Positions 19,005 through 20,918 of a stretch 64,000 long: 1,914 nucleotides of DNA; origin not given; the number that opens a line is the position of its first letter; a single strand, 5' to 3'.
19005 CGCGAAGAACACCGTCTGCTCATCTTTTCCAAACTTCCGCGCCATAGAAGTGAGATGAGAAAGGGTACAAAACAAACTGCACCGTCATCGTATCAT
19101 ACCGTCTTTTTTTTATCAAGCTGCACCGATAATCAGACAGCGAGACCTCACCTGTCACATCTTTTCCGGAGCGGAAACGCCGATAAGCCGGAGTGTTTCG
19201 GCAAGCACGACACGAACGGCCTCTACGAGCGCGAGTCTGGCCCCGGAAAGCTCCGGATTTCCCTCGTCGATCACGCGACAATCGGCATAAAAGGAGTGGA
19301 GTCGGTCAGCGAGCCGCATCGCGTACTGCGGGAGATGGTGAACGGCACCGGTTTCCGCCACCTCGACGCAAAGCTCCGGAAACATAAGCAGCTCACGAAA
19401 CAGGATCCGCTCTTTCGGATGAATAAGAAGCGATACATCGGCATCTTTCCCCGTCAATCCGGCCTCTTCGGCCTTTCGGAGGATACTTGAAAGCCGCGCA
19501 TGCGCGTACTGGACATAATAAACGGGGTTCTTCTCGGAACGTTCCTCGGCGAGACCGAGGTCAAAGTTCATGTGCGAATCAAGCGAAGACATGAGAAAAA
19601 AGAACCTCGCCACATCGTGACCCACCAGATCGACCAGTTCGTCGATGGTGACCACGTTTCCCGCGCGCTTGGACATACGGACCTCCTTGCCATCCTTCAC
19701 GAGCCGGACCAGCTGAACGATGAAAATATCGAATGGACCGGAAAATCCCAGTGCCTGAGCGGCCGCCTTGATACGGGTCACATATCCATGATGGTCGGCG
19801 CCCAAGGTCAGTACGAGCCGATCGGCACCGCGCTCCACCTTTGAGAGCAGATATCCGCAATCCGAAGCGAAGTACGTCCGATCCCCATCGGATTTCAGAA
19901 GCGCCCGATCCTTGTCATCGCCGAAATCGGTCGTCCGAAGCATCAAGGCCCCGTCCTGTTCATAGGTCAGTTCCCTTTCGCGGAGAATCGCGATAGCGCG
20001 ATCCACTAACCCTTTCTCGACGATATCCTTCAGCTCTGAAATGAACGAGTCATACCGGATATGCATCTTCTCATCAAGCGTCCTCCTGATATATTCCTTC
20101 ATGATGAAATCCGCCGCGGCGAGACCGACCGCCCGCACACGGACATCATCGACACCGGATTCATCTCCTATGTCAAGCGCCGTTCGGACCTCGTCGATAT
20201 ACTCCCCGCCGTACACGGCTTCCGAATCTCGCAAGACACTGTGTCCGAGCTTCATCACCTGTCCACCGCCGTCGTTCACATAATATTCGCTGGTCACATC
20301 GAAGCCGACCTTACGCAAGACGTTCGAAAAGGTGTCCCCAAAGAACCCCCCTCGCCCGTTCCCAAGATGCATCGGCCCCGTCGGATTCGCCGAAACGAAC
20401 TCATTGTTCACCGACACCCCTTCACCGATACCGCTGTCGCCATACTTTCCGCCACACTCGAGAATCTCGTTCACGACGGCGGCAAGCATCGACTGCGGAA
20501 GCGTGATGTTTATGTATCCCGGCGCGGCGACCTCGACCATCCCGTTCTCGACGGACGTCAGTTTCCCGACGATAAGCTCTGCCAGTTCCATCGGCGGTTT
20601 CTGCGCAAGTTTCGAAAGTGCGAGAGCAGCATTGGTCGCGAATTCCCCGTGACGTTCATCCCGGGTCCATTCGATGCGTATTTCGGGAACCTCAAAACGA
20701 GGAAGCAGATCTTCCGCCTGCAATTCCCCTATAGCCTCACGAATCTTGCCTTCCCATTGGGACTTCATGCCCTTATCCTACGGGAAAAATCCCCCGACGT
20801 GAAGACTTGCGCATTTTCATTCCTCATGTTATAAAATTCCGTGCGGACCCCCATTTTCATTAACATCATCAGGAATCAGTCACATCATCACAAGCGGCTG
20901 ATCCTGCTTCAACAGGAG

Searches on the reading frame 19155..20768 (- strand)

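Call 77: search_protein_families(library=pfam, proteins=[window:19155-20768:-], max_evalue=0.1)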
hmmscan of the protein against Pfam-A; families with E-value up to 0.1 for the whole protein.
window:19155-20768:- (537 aa): 7 families
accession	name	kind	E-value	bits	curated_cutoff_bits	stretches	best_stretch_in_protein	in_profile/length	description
PF05746.21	DALR_1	-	1.7e-33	115.6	22.3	1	419-537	1-117/117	DALR anticodon binding domain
PF00750.26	tRNA-synt_1d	-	3e-18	66.3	23.3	2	228-380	143-296/349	tRNA synthetases class I (R), catalytic domain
PF03485.21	Arg_tRNA_synt_N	-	6e-16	59.3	21.5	1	4-90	2-85/85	Arginyl tRNA synthetase N terminal domain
PF00133.28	tRNA-synt_1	-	1.3e-05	24.5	22.7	1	321-403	333-414/414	tRNA synthetases class I (I, L, M and V)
PF01921.24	tRNA-synt_1f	-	0.00039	19.9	27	1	323-405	241-323/360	tRNA synthetases class I (K)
PF01406.26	tRNA-synt_1e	-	0.0026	17.6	27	0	363-403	252-292/301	tRNA synthetases class I (C) catalytic domain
PF09334.17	tRNA-synt_1g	-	0.0059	15.8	20.1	0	362-396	325-359/391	tRNA synthetases class I (M)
